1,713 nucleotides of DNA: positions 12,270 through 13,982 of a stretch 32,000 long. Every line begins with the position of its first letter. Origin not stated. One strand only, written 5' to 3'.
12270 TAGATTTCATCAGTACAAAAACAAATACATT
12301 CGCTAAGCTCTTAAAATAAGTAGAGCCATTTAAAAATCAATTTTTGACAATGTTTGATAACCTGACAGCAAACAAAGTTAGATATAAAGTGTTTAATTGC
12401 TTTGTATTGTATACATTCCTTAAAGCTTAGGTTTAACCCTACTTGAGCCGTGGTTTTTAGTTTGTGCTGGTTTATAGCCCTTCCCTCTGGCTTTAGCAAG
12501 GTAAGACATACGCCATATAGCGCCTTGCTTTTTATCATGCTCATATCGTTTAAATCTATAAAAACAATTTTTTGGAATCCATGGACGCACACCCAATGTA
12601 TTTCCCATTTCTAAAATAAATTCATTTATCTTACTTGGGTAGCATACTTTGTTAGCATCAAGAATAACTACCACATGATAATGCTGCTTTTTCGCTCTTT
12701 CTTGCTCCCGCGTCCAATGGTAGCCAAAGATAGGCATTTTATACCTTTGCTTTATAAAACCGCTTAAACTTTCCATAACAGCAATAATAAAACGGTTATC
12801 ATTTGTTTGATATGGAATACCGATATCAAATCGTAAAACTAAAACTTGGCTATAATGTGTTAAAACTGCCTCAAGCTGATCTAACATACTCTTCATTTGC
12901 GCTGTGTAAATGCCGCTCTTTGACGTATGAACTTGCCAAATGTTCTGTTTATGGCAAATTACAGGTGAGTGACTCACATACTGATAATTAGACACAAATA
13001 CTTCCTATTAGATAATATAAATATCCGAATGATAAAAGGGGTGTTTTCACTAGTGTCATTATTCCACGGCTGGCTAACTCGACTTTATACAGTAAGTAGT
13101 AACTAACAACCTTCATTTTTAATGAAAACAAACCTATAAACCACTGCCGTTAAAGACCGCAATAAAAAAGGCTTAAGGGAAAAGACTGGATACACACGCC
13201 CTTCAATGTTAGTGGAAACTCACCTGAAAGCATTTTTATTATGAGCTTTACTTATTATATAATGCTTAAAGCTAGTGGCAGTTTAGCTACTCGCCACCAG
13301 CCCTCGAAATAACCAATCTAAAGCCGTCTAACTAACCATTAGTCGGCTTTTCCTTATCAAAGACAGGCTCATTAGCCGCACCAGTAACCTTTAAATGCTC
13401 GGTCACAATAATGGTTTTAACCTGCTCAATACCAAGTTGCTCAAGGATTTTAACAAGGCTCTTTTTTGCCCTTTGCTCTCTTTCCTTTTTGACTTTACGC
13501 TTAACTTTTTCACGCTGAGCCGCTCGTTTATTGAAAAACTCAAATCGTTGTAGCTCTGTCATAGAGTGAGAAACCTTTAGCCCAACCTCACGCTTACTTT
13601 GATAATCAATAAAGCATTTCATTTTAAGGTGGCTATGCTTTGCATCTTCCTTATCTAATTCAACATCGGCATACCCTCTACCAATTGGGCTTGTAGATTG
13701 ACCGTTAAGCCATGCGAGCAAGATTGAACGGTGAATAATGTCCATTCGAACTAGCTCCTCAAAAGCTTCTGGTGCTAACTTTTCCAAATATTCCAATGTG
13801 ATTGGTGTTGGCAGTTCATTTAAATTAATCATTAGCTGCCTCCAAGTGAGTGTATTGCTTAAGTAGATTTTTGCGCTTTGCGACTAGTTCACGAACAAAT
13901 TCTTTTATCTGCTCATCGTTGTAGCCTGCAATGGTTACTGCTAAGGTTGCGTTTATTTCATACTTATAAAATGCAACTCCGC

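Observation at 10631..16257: Minimalist 5.6-kb ssrA-integrated island with an int / alpA / Gp2-like core: possible phage-satellite-type element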

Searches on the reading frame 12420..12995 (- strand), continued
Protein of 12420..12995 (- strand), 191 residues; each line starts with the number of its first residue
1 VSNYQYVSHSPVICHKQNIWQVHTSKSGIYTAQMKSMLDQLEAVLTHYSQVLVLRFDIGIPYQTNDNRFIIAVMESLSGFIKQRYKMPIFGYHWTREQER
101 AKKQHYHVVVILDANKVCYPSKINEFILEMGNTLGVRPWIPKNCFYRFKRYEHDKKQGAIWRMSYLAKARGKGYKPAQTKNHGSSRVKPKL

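Call 80: search_protein_families(library=pfam, max_evalue=0.001, proteins=[L015:44-1972:-, L015:1969-2256:-, L015:2250-2534:-, L015:2643-2915:-, L015:2915-3661:+, L015:3640-4692:+, L015:5043-6014:+, L015:10698-11132:+, L015:12031-12537:-, L015:13529-14155:+])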
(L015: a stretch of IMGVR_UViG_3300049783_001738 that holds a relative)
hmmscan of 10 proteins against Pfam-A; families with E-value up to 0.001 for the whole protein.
L015:44-1972:- (642 aa): 2 families
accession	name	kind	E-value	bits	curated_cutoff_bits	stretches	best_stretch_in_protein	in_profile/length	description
PF05840.19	Phage_GPA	-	1.6e-98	330.2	31.4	1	116-430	7-320/321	Bacteriophage replication gene A protein (GPA)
PF23343.2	REP_ORF2-G2P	-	9.4e-08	32.7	27.8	1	299-427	2-98/99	Replication-associated protein ORF2/G2P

L015:1969-2256:- (95 aa): 0 families

L015:2250-2534:- (94 aa): 0 families

L015:2643-2915:- (90 aa): 0 families

L015:2915-3661:+ (248 aa): 3 families
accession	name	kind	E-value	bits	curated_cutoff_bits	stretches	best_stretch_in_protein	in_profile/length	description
PF00717.28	Peptidase_S24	-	1.6e-21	76.6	23.3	1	115-242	1-116/116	Peptidase S24-like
PF01381.28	HTH_3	-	1.5e-06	28.6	23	1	37-82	1-46/55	Helix-turn-helix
PF12844.13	HTH_19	-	0.00013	22.2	30.2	1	36-82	3-49/64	Helix-turn-helix domain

L015:3640-4692:+ (350 aa): 1 family
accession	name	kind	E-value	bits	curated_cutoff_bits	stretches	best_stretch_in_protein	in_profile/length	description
PF13271.11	DUF4062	-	1.2e-30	106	24.7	1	15-96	1-82/82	Domain of unknown function (DUF4062)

L015:5043-6014:+ (323 aa): 2 families
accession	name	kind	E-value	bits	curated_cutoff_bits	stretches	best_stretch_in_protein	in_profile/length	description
PF24624.1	Int_N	-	5.3e-38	130.2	27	1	57-155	1-100/100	Phage integrase, N-terminal domain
PF00589.27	Phage_integrase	-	7.9e-19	68.5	27.1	1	163-310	2-170/172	Phage integrase family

L015:10698-11132:+ (144 aa): 1 family
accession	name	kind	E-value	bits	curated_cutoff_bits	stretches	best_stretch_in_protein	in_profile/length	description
PF13274.11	SocA_Panacea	-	3e-20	73.6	25.7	1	28-120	1-112/113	Antitoxin SocA-like, Panacea domain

L015:12031-12537:- (168 aa): 0 families

L015:13529-14155:+ (208 aa): 0 families

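Call 90: find_related_loci(query=A2, collection=metagenome_contigs, flank=8000)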
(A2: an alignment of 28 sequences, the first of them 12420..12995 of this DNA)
Query A2 (191 aa) in metagenome_contigs; peptide patterns used: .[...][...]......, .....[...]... (x = any residue, [..] = any of these).
599 stretches matched a pattern (row limit reached: there are more); 505 encode a relative of the query (tblastn E <= 1e-3); the best 80 are kept; 80 distinct loci.
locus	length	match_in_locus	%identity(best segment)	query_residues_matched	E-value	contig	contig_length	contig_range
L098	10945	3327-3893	72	3-191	7e-98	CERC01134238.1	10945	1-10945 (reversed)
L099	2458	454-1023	73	1-190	4e-100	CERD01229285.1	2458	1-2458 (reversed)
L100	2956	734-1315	47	1-190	1e-51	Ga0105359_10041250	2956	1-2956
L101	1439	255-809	45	6-190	2e-52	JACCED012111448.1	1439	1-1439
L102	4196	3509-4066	46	6-191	4e-50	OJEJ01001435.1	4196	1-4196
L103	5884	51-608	46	6-191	3e-50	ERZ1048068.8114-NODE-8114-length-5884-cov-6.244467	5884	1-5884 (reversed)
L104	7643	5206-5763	46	6-191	5e-50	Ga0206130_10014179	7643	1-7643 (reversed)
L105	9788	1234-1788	45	6-190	5e-50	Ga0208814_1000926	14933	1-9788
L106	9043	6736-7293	46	6-191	5e-50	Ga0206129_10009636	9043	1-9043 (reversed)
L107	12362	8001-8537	44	12-190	5e-50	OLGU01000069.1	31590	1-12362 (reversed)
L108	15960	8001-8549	42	6-188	2e-49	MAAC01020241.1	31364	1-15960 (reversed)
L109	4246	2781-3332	42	6-189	1e-49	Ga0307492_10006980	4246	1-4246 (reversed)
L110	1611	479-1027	42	6-188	3e-50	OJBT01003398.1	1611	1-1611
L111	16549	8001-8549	42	6-188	5e-49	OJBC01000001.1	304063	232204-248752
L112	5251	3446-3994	41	6-188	9e-49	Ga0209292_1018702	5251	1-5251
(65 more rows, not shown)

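Call 115: fold_search(model_id=the predicted structure, library=viral)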
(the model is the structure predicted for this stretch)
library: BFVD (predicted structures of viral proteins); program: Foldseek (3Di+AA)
matches with E <= 10: 1699; with E <= 0.001: 80
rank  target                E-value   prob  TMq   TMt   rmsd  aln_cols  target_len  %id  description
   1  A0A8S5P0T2            3.7e-06  1.00  0.56  0.31   6.8       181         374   16  Inovirus Gp2 [Myoviridae sp. ctLnO19]
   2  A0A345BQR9            1.2e-05  1.00  0.42  0.25   9.2       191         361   14  (no name in the UniProt tables at hand)
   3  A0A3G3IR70            1.3e-05  1.00  0.40  0.20   6.5       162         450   15  (no name in the UniProt tables at hand)
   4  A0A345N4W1            1.9e-05  0.99  0.32  0.16  11.6       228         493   11  (no name in the UniProt tables at hand)
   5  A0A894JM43            2.4e-05  1.00  0.45  0.32   7.6       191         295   10  (no name in the UniProt tables at hand)
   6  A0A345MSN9            2.7e-05  1.00  0.38  0.33  10.3       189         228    9  (no name in the UniProt tables at hand)
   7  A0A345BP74            2.9e-05  1.00  0.45  0.21   7.4       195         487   15  (no name in the UniProt tables at hand)
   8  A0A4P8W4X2            3.1e-05  1.00  0.35  0.16  10.6       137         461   16  (no name in the UniProt tables at hand)
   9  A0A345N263            3.3e-05  1.00  0.43  0.31   8.8       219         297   13  (no name in the UniProt tables at hand)
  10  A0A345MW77            6.0e-05  1.00  0.43  0.21  10.6       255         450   12  (no name in the UniProt tables at hand)
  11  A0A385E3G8            1.2e-04  0.99  0.33  0.29   8.9       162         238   12  (no name in the UniProt tables at hand)
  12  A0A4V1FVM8            1.3e-04  1.00  0.41  0.23   6.3       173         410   13  (no name in the UniProt tables at hand)
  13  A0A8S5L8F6            1.3e-04  0.98  0.38  0.26  13.2       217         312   12  Replication-associated protein ORF2/G2P domain-containing protein [Siphoviridae sp. ctDmQ3]
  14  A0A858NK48            1.5e-04  1.00  0.44  0.35   8.2       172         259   12  (no name in the UniProt tables at hand)
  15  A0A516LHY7            1.7e-04  1.00  0.40  0.59   3.8       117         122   12  (no name in the UniProt tables at hand)
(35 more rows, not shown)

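Call 116: search_protein_representatives(alignment_id=A2)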
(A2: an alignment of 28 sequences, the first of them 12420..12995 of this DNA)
Query: 28 sequences, 192 profile positions. Proteins with E-value up to 0.001 (for the whole library): 1995; up to 1e-10: 879; up to 1e-30: 299. The best 150 are listed.
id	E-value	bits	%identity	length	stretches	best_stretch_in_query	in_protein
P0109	3.7e-76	271.2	-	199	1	9-190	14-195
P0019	2.0e-70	252.5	-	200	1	3-191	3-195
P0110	9.0e-70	250.3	-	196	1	5-191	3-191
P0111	1.2e-65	236.8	-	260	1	2-190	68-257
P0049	1.8e-64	233.1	-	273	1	2-188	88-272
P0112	3.3e-64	232.2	-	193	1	4-190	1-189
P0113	9.1e-64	230.8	-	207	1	7-190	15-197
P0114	8.6e-63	227.6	-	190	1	5-191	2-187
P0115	1.0e-62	227.3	-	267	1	3-188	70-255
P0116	4.5e-62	225.2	-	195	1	4-190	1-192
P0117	2.5e-60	219.5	-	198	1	6-190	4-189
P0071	2.6e-60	219.5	-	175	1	16-190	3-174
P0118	2.7e-60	219.4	-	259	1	2-191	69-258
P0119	3.9e-60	218.9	-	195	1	3-190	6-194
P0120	4.1e-60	218.8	-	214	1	2-189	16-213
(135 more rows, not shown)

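Call 117: list_cluster_members(proteins=[window:12420-12995:-, window:14207-14815:-, window:9678-10436:-])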
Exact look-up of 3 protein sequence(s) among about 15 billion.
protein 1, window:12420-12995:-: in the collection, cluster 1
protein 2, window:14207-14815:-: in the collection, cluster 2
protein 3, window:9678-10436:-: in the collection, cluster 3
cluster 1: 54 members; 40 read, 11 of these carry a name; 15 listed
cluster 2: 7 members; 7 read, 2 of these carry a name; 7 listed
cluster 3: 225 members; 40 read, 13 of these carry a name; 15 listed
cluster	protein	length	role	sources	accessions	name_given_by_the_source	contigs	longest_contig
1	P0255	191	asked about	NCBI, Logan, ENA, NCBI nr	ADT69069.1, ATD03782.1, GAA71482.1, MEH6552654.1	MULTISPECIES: YagK/YfjJ domain-containing protein [Pseudoalteromonas] | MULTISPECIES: inovirus-type Gp2 protein [Pseudoalteromonas]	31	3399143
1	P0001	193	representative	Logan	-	-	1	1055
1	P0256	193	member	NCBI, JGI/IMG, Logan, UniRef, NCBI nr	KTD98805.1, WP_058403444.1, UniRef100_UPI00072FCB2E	YagK/YfjJ domain-containing protein [Pseudoalteromonas sp. H71] | Inovirus Gp2 | YagK/YfjJ domain-containing protein n=1 Tax=Pseudoalteromonas sp. H71 TaxID=1348395 ...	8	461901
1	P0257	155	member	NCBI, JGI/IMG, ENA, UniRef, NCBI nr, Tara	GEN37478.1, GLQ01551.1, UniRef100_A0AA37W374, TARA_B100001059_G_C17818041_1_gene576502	hypothetical protein PTE01_05880 [Pseudoalteromonas tetraodonis GFC] | hypothetical protein | YagK/YfjJ C-terminal domain-containing protein n=2 Tax=Pseudoalteromonas TaxID=53246 ...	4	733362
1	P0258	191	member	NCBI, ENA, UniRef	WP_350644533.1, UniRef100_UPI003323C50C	inovirus-type Gp2 protein [Pseudoalteromonas sp. G24-MNA-CIBAN-0072] | YagK/YfjJ domain-containing protein n=1 Tax=Pseudoalteromonas sp. G24-MNA-CIBAN-0072 ...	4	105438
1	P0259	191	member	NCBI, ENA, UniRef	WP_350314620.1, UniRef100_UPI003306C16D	inovirus-type Gp2 protein [Pseudoalteromonas sp. TB43-MNA-CIBAN-0091] | YagK/YfjJ domain-containing protein n=1 Tax=Pseudoalteromonas sp. TB43-MNA-CIBAN-0091 ...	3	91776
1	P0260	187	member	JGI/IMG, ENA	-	hypothetical protein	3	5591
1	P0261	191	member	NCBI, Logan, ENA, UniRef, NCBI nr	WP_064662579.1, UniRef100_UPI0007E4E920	inovirus-type Gp2 protein [Pseudoalteromonas sp. MQS005] | YagK/YfjJ domain-containing protein n=1 Tax=Pseudoalteromonas sp. MQS005 TaxID=1854052 ...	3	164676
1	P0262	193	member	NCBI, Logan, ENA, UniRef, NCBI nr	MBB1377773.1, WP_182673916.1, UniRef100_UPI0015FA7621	inovirus-type Gp2 protein [Pseudoalteromonas sp. SR43-2] | YagK/YfjJ domain-containing protein n=1 Tax=Pseudoalteromonas sp. SR43-2 TaxID=2760944 ...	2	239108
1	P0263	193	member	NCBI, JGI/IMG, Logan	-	hypothetical protein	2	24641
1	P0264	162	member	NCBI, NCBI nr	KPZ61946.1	hypothetical protein AN389_01311 [Pseudoalteromonas sp. P1-7a]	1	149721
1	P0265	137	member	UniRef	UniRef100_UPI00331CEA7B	YagK/YfjJ domain-containing protein n=1 Tax=Pseudoalteromonas sp. MER144-MNA-CIBAN-0113 ...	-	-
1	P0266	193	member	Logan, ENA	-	-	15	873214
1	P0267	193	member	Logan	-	-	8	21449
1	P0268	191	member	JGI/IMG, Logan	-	-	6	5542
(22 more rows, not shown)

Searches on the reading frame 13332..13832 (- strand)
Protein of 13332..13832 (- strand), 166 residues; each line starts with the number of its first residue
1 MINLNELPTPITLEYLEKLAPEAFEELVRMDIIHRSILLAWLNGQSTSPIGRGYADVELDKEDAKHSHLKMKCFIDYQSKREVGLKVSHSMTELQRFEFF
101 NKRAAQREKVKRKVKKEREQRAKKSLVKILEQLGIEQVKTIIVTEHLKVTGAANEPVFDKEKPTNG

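Call 4: search_protein_families(library=pfam, proteins=[window:13332-13832:-], max_evalue=0.1)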
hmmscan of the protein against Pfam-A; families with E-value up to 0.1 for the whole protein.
window:13332-13832:- (166 aa): 2 families
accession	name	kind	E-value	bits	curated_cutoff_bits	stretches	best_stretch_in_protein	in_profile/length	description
PF15460.11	SAS4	-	0.022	15.3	24.4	1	96-141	7-52/99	Something about silencing, SAS, complex subunit 4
PF13462.12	Thioredoxin_4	-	0.023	15.4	23.2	1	55-146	53-148/165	Thioredoxin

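Call 5: search_protein_families(library=phrogs, proteins=[window:13332-13832:-], max_evalue=0.1)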
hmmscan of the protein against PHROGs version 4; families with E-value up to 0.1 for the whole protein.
window:13332-13832:- (166 aa): 0 families

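Call 53: search_protein_families(library=padloc, max_evalue=0.01, proteins=[window:13332-13832:-])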
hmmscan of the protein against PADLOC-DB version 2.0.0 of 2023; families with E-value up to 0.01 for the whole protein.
window:13332-13832:- (166 aa): 0 families

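Call 54: search_protein_families(library=ncbifam, max_evalue=0.01, proteins=[window:13332-13832:-])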
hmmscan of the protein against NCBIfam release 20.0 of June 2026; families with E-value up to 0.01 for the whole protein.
window:13332-13832:- (166 aa): 0 families

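Call 87: find_homologous_proteins(query=window:13332-13832:-, max_evalue=0.001)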
Query window:13332-13832:- (166 aa): 17 proteins with E <= 0.001 among 221 candidates.
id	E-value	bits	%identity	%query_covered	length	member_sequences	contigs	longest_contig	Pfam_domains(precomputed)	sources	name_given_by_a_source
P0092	1.4e-100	352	99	100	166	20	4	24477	-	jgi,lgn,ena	jgi:hypothetical protein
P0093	3.5e-97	341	97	99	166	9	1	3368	-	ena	-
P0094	5.7e-89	314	86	99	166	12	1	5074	-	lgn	-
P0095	7.5e-88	310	87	99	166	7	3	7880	-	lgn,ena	-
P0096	3.3e-85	302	86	99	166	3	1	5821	-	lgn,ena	-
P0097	9.8e-83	294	81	100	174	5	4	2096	-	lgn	-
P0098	8.3e-81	287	80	99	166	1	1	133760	-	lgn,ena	-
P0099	3.6e-79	282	80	98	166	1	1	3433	-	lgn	-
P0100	5.6e-74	265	75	99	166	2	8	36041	-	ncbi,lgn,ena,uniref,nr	ncbi:hypothetical protein P20652_2442 [Pseudoalteromonas sp. BSi20652]|uniref:hypothetical protein n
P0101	1.8e-70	254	74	100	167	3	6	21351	-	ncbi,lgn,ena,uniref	ncbi:MAG: hypothetical protein ACTJH9_06545 [Pseudoalteromonas sp.]|uniref:hypothetical protein n=1 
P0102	1.8e-68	247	73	95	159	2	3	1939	-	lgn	-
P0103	1.3e-57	212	64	100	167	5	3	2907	-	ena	-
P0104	2.1e-55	205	61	99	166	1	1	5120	-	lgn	-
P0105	3.1e-55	204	61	100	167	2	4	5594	-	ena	-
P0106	2.1e-53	198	62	98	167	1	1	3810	-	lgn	-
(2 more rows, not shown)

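Call 99: predict_structure(alignment_id=A3)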
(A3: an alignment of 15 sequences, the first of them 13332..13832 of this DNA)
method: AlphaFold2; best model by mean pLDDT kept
length: 166 residues; sequences in the alignment: 15
mean_pLDDT: 59.9   pTM: 0.30
mean pLDDT of the five models: 59.9, 59.2, 55.1, 53.0, 52.7
residues with pLDDT >= 90: 0; 70-90: 48; 50-70: 73; < 50: 45
segments of 3 or more residues with pLDDT < 50: 48-73, 86-88, 151-155, 157-166
pLDDT, mean of each block of 10 residues (from residue 1): 65 79 78 69 58 34 38 52 55 68 70 73 69 60 55 46 42
secondary structure, 60 per line:
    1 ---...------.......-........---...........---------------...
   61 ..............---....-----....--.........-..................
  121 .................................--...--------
elements in order: H13-19 H21-28 H32-42 H58-74 E78-81 E87-90 H93-101 H103-153

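Call 121: search_dna_similar(query=window:13332-13832:-, collection=phages, mode=protein, max_evalue=0.01, max_rows=5)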
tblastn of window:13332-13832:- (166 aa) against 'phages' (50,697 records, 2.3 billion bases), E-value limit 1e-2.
No match.
